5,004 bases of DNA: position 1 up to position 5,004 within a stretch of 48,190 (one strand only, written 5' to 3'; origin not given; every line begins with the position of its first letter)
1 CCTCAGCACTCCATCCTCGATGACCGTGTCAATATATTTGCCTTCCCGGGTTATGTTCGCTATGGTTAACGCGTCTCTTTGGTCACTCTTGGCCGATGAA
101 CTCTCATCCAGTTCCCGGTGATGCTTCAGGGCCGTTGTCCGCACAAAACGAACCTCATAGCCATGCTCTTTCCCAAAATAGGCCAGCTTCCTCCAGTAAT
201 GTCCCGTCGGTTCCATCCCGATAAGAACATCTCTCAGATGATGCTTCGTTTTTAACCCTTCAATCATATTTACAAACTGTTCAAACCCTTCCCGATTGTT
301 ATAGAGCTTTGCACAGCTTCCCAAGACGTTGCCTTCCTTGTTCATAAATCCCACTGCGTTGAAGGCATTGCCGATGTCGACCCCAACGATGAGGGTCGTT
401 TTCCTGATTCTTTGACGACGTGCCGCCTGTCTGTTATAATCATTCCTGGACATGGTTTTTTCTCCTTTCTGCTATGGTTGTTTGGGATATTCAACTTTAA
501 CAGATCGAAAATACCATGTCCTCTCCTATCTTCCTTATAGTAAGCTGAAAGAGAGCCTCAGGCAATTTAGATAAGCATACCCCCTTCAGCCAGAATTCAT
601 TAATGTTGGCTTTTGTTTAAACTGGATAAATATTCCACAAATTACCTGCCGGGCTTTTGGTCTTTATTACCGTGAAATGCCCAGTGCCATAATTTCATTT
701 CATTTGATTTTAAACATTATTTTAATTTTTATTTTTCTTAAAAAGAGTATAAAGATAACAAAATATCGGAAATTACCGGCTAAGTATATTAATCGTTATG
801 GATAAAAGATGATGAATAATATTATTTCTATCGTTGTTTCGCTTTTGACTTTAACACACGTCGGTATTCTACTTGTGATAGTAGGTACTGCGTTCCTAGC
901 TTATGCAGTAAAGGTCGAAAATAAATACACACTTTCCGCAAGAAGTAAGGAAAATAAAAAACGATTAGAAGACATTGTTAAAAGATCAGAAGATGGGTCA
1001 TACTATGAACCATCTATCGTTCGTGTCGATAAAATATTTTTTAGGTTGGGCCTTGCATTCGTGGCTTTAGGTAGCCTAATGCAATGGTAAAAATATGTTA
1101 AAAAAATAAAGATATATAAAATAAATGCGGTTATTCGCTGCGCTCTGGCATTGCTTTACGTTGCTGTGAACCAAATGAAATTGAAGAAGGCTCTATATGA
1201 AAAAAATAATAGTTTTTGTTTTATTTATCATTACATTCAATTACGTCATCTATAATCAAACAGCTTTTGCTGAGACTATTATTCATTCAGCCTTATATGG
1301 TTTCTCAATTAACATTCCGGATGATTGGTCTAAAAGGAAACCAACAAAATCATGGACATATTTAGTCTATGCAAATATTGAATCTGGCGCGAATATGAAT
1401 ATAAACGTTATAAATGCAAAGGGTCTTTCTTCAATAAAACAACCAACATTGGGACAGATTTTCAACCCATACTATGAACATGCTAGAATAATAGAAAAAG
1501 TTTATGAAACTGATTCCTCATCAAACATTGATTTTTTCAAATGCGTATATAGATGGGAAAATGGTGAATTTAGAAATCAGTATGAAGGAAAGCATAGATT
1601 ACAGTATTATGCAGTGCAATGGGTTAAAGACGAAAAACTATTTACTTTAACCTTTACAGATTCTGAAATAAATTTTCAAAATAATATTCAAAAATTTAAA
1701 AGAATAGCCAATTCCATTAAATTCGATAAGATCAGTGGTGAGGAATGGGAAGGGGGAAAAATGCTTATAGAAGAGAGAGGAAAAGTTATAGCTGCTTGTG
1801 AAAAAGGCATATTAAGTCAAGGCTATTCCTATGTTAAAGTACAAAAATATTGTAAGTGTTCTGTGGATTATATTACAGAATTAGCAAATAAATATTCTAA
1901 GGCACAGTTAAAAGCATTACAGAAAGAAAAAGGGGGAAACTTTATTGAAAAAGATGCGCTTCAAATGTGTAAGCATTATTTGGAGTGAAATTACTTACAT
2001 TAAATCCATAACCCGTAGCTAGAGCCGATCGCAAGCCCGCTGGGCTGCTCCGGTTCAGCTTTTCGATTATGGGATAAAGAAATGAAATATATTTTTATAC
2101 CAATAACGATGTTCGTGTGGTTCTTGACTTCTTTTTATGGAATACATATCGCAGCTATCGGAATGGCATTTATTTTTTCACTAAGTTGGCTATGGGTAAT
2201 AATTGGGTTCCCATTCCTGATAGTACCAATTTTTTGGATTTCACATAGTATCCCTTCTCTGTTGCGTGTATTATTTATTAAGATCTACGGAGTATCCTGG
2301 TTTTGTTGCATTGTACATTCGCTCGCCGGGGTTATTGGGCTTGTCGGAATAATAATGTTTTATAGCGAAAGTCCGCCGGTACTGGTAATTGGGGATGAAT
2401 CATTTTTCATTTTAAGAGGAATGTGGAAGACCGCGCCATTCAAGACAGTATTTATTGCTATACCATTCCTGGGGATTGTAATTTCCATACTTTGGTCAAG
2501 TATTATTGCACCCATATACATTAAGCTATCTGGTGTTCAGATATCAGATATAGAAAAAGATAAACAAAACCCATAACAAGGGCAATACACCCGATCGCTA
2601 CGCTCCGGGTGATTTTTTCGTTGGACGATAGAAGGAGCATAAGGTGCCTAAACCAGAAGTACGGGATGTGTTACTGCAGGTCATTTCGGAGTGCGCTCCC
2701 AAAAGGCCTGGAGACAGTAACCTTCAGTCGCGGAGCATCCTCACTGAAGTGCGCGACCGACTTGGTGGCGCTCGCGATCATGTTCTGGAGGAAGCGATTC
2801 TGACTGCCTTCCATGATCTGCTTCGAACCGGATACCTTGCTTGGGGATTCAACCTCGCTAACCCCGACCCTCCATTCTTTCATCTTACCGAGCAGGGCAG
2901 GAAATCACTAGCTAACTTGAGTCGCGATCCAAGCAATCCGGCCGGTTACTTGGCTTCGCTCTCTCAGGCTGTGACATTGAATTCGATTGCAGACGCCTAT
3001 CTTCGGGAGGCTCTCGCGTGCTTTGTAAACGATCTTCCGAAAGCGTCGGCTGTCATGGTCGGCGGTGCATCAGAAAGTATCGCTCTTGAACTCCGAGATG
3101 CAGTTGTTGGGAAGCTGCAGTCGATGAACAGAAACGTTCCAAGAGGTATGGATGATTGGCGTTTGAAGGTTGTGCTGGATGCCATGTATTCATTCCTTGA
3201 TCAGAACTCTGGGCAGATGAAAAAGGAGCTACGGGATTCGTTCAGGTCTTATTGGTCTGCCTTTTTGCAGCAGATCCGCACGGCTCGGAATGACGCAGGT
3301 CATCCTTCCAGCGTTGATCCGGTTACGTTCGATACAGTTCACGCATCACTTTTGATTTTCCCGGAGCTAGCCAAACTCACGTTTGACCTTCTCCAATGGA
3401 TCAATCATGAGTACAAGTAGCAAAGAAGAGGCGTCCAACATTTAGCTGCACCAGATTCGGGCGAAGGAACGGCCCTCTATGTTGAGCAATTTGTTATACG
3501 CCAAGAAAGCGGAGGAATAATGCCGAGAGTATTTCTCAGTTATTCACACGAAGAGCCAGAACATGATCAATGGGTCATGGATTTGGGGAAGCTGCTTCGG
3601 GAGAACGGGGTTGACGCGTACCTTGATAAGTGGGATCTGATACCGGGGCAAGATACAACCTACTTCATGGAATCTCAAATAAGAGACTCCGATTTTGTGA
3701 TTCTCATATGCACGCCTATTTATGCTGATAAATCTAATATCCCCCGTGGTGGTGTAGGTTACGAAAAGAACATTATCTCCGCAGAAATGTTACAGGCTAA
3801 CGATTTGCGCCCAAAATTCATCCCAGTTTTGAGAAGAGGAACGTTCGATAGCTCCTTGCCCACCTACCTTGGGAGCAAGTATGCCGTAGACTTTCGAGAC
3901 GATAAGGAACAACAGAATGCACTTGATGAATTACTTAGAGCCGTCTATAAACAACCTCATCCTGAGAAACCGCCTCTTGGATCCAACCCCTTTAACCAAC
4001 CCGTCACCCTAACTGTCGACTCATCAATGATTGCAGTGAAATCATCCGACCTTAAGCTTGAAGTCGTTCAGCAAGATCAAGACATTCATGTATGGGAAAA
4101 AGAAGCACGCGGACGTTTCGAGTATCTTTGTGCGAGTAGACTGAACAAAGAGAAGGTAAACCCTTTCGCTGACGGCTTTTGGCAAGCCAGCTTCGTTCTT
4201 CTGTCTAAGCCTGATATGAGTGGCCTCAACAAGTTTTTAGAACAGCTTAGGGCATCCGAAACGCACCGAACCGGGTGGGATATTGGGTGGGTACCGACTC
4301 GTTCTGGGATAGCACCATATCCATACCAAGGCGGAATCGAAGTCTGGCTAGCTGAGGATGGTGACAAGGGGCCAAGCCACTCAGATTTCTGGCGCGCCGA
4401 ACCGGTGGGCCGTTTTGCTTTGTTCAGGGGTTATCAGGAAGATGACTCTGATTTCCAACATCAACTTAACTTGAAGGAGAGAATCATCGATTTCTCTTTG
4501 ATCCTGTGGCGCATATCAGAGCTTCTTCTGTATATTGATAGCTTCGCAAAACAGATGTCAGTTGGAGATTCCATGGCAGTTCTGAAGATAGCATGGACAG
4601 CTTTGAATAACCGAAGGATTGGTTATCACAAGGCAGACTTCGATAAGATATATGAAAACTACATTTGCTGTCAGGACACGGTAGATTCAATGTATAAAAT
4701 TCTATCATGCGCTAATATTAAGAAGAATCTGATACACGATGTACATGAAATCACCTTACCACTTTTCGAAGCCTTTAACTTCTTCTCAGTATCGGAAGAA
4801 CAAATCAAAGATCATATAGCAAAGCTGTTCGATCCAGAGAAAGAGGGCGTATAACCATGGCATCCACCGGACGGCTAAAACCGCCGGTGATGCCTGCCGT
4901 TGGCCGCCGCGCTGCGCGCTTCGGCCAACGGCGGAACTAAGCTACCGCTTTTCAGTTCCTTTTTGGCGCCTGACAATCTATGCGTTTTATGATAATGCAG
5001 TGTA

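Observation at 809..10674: Integron gene-cassette array with 13 attC-like sites and no integrase in view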

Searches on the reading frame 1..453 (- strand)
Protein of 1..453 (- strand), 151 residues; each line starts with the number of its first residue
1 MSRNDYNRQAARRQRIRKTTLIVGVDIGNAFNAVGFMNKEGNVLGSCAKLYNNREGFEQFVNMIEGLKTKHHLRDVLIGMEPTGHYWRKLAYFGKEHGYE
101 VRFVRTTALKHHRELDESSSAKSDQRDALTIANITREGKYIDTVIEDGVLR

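Call 9: search_protein_families(library=pfam, proteins=[window:1-453:-], max_evalue=0.01)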
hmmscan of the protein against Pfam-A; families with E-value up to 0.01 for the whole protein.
window:1-453:- (151 aa): 1 family
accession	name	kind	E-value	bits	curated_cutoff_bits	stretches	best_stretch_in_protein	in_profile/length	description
PF01548.23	DEDD_Tnp_IS110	-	2e-21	76.8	29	1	23-139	1-110/155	Transposase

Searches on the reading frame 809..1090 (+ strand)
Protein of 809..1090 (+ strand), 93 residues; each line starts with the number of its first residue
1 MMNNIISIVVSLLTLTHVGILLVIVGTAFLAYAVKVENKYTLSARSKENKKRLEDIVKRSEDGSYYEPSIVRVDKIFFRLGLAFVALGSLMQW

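Call 7: search_protein_families(library=pfam, proteins=[window:809-1090:+], max_evalue=0.01)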
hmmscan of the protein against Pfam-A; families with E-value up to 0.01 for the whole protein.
window:809-1090:+ (93 aa): 0 families

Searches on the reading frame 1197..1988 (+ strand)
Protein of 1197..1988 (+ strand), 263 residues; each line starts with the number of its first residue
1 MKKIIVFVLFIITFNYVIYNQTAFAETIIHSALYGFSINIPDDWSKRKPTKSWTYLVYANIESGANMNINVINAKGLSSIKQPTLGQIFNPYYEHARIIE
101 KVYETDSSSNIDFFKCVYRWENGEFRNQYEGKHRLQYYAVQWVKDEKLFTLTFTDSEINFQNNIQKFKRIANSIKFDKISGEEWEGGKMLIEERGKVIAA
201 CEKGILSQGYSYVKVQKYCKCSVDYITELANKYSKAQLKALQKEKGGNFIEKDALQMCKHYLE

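Call 7: search_protein_families(library=pfam, proteins=[window:1197-1988:+], max_evalue=0.01)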
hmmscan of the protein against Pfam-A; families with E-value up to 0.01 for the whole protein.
window:1197-1988:+ (263 aa): 1 family
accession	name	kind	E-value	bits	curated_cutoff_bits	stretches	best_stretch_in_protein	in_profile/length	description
PF01789.22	PsbP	-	2.8e-05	24.6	23.5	1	35-175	12-154/155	PsbP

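Call 10: find_encoding_contigs(protein=window:1197-1988:+, flank=10000, max_places=6)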
Protein window:1197-1988:+ (263 aa): 8 contigs read that carry it; 4 places shown.
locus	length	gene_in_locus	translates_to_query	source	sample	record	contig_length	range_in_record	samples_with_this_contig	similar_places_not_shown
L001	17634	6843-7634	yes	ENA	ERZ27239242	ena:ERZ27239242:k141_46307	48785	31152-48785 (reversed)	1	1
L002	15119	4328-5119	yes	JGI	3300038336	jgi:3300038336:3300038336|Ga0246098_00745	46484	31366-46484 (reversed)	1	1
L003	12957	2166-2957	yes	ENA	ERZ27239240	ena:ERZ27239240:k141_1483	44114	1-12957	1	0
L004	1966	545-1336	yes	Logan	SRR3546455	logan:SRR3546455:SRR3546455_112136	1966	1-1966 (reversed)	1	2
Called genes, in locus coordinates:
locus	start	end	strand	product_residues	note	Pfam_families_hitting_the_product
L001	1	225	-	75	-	?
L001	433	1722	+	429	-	PF00270:DEAD, PF04851:ResIII, PF00271:Helicase_C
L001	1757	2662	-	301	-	PF01553:Acyltransferase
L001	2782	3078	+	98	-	PF01541:GIY-YIG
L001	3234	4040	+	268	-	PF01145:Band_7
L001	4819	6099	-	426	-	PF01548:DEDD_Tnp_IS110, PF02371:Transposase_20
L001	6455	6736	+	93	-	-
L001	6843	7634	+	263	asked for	-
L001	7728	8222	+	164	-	-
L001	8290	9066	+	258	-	-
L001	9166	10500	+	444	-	PF08357:SEFIR, PF13676:TIR_2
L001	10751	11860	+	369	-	-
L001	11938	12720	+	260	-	-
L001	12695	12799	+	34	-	-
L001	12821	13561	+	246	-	-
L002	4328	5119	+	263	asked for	-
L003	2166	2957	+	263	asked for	-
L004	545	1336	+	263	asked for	-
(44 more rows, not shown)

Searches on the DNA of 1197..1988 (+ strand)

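Call 48: search_with_rna_model(model_id=R1, sources=[L001, L005, L006, L009, L011, L012, L013, L014, L015, L016], filters=default, max_evalue=1)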
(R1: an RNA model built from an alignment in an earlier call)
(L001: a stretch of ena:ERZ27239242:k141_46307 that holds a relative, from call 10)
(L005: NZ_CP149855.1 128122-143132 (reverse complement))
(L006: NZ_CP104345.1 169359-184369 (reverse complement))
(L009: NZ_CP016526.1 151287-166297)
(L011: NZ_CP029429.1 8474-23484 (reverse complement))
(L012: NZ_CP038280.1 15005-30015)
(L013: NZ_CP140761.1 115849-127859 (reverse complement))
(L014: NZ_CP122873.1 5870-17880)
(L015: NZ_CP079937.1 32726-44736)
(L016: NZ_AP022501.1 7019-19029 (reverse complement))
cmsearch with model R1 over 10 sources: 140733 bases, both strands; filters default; matches with E-value up to 1: 28.
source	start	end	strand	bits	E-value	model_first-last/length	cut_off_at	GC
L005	5337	5408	-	75.2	3.3e-17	1-72/72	no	0.57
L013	473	532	-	75.2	3.5e-17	1-72/72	no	0.55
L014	4500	4559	-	71.1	4.2e-16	1-72/72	no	0.58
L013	3734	3793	-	65.5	1.3e-14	1-72/72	no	0.57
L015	2460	2519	-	65.1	1.7e-14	1-72/72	no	0.53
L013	1329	1398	-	63.7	3.9e-14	1-72/72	no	0.6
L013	4407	4477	-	63.4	4.6e-14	1-72/72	no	0.52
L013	2878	2937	-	60.9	2.2e-13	1-72/72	no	0.63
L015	3424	3505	-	59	7.2e-13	1-72/72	no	0.51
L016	3806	3862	-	53.6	1.9e-11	1-72/72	no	0.61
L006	5617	5688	-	53.5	2.1e-11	1-72/72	no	0.62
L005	6246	6357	-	52.4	4.1e-11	1-72/72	no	0.62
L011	5534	5593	-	51.9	5.5e-11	1-72/72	no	0.57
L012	3628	3686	-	51.2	8.4e-11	1-72/72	no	0.53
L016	4701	4772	-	50.3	1.5e-10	1-72/72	no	0.65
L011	5854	5940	-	47.6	7.6e-10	1-72/72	no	0.44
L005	4730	4835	-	43.1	1.2e-08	1-72/72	no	0.61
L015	4589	4660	-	42.5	1.8e-08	1-72/72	no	0.64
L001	12742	12813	+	42.1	2.3e-08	1-72/72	no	0.49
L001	11869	11931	+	37.2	4.7e-07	1-72/72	no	0.6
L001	16248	16319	+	33.4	4.6e-06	1-72/72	no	0.57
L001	10495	10551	+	31.4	1.6e-05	1-72/72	no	0.61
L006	6256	6369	-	28.8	7.9e-05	1-72/72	no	0.59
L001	10691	10784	+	28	0.00013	1-72/72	no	0.53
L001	8217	8272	+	19.6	0.023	1-72/72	no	0.52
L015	3987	4099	-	18.6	0.04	1-72/72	no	0.58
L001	13573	13625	+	16.4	0.16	1-72/72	no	0.49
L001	7652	7718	+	16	0.2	1-72/72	no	0.58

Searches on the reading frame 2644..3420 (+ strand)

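Call 7: search_protein_families(library=pfam, proteins=[window:2644-3420:+], max_evalue=0.01)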
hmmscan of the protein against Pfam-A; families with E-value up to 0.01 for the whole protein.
window:2644-3420:+ (258 aa): 1 family
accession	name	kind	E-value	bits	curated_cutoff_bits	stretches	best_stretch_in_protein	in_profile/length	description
PF13643.11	DUF4145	-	0.00028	21.3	23.1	0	121-233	1-81/88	Domain of unknown function (DUF4145)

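Call 79: search_protein_families(library=padloc, proteins=[window:2644-3420:+], max_evalue=0.001)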
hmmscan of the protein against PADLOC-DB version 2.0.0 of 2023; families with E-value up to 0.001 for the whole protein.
window:2644-3420:+ (258 aa): 0 families

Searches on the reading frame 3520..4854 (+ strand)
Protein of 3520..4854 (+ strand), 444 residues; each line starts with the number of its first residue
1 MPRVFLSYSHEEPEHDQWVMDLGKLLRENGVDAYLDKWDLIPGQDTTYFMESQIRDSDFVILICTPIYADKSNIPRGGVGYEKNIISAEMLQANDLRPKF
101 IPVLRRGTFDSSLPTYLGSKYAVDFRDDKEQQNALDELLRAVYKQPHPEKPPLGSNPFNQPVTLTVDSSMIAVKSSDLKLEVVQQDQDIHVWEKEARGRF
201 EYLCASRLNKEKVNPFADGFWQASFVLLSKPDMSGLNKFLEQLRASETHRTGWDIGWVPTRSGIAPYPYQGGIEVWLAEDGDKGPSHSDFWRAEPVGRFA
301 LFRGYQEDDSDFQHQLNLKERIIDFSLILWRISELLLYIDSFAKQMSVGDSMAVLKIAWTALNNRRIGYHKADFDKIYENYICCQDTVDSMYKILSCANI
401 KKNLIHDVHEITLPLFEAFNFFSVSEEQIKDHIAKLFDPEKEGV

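Call 7: search_protein_families(library=pfam, proteins=[window:3520-4854:+], max_evalue=0.01)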
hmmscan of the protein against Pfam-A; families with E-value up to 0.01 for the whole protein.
window:3520-4854:+ (444 aa): 3 families
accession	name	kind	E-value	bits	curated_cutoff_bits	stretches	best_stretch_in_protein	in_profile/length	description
PF13676.11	TIR_2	-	5.6e-21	75.7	28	1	4-139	1-122/122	TIR domain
PF08357.16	SEFIR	-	1.7e-13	51.5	23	1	3-125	2-137/150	SEFIR domain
PF01582.25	TIR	-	0.00063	20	21.3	1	6-72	3-71/179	TIR domain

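Call 79: search_protein_families(library=padloc, proteins=[window:3520-4854:+], max_evalue=0.001)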
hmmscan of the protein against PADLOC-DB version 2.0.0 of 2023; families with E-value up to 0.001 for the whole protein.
window:3520-4854:+ (444 aa): 5 families
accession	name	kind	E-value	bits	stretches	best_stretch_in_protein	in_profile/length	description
PDLC03957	bSEFIR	-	4.6e-66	222.3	1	2-244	39-263/412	-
PDLC02403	Aga_TIR-PNTD1-PNTD2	-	1.6e-05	22.1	1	9-146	8-135/443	Class I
PDLC02012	SAVED5--SAVED_TIR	-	1.7e-05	22.1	1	3-66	15-75/404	-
PDLC05062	PDC-S66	-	9.2e-05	20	1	4-71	151-216/282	-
PDLC00419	ThsB1|ThsB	-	0.0004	18.2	1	2-66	28-93/165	TIR-like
